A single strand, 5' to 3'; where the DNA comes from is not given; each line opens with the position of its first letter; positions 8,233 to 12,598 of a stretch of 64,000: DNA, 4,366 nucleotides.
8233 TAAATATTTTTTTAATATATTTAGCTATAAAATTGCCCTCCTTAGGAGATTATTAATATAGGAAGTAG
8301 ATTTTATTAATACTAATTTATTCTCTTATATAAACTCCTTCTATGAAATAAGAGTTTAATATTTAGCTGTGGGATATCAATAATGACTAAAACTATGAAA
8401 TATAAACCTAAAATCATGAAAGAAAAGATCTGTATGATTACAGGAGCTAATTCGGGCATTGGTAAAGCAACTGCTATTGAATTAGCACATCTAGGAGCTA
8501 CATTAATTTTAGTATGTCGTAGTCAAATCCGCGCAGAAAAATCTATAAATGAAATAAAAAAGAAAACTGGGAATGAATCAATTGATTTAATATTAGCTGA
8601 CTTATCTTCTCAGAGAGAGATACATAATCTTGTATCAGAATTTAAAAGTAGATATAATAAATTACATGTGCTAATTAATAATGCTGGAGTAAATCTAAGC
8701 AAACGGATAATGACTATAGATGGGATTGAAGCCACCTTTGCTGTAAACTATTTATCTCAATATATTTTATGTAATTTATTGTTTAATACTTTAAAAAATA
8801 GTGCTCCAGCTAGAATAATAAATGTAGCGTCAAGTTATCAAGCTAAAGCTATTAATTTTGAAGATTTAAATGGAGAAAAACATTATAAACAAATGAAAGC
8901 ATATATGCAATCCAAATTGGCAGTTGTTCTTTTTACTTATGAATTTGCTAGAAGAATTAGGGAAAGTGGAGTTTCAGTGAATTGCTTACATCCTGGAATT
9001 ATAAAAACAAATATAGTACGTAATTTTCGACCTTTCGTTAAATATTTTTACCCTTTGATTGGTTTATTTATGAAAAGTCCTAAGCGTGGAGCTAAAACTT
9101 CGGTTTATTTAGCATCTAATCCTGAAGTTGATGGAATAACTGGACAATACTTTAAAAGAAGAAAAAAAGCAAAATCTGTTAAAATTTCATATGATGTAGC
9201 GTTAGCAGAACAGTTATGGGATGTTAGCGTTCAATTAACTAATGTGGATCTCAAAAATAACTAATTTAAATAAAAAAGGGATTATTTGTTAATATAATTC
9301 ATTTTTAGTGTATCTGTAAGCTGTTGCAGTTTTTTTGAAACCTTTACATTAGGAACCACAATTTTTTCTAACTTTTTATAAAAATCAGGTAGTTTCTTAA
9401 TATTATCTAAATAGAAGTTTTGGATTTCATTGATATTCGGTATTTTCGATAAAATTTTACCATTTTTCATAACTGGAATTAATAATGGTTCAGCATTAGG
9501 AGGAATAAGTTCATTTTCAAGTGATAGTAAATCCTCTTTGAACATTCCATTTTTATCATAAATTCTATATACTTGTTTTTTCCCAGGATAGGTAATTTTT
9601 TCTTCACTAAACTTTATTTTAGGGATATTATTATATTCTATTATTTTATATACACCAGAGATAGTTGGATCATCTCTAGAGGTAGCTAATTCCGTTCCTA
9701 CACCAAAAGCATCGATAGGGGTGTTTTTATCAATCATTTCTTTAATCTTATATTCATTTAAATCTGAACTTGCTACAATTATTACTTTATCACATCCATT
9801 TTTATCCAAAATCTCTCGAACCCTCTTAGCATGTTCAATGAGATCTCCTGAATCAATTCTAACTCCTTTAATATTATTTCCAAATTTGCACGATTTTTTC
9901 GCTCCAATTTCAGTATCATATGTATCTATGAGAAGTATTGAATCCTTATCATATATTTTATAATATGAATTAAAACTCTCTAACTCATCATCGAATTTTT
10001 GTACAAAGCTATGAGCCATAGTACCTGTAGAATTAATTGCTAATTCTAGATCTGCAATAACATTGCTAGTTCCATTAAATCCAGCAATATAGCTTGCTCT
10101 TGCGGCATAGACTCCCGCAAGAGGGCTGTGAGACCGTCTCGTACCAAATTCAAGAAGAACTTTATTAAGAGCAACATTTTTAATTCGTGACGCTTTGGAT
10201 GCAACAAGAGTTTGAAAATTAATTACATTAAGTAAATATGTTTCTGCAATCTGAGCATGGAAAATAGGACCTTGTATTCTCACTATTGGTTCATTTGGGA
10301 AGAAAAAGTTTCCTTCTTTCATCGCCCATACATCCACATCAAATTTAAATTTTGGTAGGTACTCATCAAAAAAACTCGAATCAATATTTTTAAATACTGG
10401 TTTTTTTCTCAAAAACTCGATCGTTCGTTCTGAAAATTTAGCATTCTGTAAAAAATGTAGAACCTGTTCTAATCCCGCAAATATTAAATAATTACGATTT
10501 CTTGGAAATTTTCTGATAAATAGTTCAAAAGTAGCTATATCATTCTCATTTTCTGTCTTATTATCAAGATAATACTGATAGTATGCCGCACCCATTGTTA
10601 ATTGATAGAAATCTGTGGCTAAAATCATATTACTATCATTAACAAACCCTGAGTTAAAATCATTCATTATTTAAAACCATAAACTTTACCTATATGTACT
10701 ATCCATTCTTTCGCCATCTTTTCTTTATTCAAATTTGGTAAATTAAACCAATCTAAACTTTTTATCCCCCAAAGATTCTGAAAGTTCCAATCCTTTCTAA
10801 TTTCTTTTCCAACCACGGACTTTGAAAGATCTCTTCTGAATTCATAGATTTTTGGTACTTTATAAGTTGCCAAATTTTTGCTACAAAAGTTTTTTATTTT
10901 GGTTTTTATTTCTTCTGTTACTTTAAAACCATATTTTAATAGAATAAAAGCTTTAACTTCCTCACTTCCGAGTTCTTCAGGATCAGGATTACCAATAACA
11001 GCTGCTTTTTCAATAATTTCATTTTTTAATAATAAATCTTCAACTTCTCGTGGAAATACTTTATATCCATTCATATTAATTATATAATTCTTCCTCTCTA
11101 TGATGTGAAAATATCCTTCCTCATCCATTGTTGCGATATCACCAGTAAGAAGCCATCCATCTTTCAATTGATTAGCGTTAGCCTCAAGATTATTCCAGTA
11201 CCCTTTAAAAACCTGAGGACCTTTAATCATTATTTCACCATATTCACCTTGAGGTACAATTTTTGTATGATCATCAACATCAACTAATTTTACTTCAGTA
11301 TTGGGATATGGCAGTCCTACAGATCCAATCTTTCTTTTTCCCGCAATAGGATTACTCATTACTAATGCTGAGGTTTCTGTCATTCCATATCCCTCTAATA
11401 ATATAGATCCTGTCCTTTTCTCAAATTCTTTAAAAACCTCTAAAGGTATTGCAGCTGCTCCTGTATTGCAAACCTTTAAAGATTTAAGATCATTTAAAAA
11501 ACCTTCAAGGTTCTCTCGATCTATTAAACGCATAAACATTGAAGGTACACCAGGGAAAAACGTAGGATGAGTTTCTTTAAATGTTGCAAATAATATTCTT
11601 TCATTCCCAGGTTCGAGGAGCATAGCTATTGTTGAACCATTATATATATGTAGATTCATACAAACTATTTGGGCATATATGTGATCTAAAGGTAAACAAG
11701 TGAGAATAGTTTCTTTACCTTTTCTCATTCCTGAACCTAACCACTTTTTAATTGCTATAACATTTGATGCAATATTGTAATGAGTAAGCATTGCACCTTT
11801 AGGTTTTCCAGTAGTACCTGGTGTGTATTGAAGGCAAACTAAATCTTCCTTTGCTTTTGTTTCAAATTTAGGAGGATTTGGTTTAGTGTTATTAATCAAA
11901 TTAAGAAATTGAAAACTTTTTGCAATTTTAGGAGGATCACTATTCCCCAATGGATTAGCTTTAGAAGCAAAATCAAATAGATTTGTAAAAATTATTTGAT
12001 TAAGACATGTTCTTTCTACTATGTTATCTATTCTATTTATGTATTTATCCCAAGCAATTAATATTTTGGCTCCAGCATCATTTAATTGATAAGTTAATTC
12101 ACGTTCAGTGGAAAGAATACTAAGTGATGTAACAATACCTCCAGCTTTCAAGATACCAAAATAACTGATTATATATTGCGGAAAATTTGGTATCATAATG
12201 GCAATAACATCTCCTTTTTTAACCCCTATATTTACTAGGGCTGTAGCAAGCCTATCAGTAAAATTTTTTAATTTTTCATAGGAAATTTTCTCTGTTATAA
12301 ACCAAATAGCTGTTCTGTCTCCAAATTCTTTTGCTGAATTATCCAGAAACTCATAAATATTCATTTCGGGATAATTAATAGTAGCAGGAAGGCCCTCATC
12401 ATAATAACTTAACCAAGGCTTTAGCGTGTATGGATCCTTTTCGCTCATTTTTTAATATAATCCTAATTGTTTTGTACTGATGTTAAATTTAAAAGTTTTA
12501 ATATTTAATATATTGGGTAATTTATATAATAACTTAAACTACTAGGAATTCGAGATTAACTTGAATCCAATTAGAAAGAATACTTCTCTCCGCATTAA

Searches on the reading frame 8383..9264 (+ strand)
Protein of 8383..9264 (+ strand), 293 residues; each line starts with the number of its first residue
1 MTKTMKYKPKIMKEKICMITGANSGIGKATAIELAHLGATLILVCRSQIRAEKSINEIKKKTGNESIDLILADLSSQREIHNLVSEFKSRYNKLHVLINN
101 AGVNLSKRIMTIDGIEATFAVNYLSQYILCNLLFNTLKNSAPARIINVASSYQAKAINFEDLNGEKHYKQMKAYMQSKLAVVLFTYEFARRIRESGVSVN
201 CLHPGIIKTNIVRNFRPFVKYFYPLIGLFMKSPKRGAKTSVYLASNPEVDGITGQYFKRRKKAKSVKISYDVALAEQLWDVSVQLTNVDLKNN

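Call 44: search_protein_families(library=pfam, proteins=[window:8383-9264:+], max_evalue=0.001)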
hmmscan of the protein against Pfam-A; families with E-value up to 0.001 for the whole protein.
window:8383-9264:+ (293 aa): 4 families
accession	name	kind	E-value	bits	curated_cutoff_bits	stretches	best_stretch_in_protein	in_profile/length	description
PF00106.31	adh_short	-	2.1e-38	132.2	26.6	1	15-216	1-191/195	short chain dehydrogenase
PF13561.12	adh_short_C2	-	4e-28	99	27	1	21-256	1-228/236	Enoyl-(Acyl carrier protein) reductase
PF08659.16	KR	-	3.1e-08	34.2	22.6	1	18-110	4-98/180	KR domain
PF01370.27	Epimerase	-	5.6e-05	23.1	20.9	1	18-200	2-168/240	NAD dependent epimerase/dehydratase family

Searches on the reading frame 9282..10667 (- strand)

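Call 44: search_protein_families(library=pfam, proteins=[window:9282-10667:-], max_evalue=0.001)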
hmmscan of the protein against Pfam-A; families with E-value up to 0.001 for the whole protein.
window:9282-10667:- (461 aa): 4 families
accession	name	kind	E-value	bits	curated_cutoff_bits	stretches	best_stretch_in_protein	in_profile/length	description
PF17767.7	NAPRTase_N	-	4.8e-31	108.1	32.6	1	16-150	1-125/125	Nicotinate phosphoribosyltransferase (NAPRTase) N-terminal domain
PF17956.6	NAPRTase_C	-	2.5e-15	57.3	23.3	1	391-450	51-110/111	Nicotinate phosphoribosyltransferase C-terminal domain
PF04095.22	NAPRTase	-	3.4e-11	43.8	20.8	1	172-342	4-193/239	Nicotinate phosphoribosyltransferase (NAPRTase) family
PF02749.22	QRPTase_N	-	1.3e-08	35.4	27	1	107-150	37-79/82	Quinolinate phosphoribosyl transferase, N-terminal domain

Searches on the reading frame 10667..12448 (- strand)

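Call 45: search_protein_families(library=pfam, proteins=[window:10667-12448:-], max_evalue=0.001)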
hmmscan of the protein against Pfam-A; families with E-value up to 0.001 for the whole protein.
window:10667-12448:- (593 aa): 2 families
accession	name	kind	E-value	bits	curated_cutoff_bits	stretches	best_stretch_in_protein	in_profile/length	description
PF00501.34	AMP-binding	-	5.2e-91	305.8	29.9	1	36-418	2-384/384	AMP-binding enzyme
PF13193.12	AMP-binding_C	-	1.5e-10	42.3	24.5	1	468-548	1-76/76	AMP-binding enzyme C-terminal domain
